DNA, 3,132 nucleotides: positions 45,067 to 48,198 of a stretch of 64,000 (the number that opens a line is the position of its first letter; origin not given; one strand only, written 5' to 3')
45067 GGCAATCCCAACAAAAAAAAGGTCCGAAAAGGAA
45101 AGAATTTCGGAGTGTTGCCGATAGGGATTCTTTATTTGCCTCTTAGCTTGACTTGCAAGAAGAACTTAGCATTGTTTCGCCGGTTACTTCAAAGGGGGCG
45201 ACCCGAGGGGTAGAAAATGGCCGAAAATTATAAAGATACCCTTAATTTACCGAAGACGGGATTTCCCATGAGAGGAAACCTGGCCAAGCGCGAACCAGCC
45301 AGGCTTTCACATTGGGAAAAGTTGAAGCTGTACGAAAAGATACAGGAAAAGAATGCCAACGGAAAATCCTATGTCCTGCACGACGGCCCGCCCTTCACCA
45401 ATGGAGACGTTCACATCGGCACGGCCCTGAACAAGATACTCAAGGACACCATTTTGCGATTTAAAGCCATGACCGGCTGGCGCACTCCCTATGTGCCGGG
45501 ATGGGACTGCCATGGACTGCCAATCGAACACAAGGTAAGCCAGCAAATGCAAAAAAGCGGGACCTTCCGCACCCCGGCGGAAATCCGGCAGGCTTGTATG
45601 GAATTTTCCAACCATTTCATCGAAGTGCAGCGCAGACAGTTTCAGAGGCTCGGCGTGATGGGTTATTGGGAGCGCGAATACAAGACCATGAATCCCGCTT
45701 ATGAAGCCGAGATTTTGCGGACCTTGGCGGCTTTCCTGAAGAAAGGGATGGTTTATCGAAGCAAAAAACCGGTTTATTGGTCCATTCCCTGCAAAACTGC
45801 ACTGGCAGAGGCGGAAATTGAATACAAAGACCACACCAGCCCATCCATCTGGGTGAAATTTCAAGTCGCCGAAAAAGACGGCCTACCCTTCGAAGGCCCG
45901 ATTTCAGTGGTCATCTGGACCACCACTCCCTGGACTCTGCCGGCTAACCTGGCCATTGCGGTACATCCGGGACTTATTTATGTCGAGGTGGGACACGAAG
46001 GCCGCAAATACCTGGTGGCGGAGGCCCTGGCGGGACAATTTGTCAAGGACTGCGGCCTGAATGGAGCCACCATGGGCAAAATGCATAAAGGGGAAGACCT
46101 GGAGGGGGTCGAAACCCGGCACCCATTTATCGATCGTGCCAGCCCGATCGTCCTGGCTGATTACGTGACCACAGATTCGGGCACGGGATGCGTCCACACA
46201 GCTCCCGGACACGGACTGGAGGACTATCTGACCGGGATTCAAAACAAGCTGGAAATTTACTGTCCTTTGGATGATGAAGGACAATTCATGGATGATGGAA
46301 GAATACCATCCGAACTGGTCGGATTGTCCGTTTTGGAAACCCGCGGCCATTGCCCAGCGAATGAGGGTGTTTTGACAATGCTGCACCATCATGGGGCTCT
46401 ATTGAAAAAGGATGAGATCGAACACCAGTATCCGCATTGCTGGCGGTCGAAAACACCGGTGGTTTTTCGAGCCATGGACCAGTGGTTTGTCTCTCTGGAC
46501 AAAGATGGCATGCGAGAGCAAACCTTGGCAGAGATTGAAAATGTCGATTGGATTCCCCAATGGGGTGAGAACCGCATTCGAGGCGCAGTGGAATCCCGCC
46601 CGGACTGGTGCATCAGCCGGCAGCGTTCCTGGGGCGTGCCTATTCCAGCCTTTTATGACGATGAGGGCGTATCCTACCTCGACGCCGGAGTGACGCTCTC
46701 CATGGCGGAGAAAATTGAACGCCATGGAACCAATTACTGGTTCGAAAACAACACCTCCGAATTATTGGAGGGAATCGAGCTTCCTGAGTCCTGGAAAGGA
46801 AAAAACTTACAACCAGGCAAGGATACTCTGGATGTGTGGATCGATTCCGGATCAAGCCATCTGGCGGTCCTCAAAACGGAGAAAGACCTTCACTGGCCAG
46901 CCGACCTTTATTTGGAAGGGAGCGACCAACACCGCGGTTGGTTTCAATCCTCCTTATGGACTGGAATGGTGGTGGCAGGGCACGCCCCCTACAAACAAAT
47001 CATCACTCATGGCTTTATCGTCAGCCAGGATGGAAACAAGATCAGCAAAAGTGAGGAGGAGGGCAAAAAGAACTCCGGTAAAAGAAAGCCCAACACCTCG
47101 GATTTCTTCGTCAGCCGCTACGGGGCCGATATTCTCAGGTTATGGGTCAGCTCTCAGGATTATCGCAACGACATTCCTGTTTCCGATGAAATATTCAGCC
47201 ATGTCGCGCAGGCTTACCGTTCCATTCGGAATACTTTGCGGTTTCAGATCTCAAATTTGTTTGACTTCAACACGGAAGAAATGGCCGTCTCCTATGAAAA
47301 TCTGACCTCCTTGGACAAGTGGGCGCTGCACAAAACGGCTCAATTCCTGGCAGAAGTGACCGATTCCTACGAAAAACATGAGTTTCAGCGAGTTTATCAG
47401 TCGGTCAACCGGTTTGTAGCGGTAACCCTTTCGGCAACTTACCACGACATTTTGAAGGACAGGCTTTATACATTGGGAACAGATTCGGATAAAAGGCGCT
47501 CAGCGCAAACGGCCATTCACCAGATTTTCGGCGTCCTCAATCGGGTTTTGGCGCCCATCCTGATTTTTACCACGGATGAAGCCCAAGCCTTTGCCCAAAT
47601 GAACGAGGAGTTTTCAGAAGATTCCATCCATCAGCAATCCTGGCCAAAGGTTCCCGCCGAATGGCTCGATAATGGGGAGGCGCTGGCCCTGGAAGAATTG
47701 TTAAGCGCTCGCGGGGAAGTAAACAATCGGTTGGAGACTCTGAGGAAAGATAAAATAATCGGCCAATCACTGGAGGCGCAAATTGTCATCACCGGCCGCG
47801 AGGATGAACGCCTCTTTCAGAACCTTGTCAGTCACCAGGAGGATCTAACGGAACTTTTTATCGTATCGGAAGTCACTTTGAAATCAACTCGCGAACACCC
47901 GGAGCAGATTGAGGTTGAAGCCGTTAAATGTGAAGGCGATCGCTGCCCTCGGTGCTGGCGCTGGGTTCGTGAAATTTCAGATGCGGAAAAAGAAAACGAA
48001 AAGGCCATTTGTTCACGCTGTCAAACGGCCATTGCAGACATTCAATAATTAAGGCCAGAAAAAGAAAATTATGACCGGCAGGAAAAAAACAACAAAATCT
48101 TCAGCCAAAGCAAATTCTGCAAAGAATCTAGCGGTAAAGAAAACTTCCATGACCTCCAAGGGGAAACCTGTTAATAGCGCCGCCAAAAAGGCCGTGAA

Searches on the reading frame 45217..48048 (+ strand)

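Call 53: search_protein_families(library=pfam, proteins=[window:45217-48048:+], max_evalue=0.0001)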
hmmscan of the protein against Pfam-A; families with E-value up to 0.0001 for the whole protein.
window:45217-48048:+ (943 aa): 4 families
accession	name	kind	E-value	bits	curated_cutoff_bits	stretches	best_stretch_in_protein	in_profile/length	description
PF00133.28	tRNA-synt_1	-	1e-120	403.7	22.7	1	29-655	2-413/414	tRNA synthetases class I (I, L, M and V)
PF08264.19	Anticodon_1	-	8e-28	97.6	25.1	1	700-858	1-148/148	Anticodon-binding domain of tRNA ligase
PF09334.17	tRNA-synt_1g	-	5.3e-16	58.8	20.1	1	59-202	8-136/391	tRNA synthetases class I (M)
PF13603.12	tRNA-synt_1_2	-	5.6e-05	23.2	25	0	286-347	75-136/185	Leucyl-tRNA synthetase, editing domain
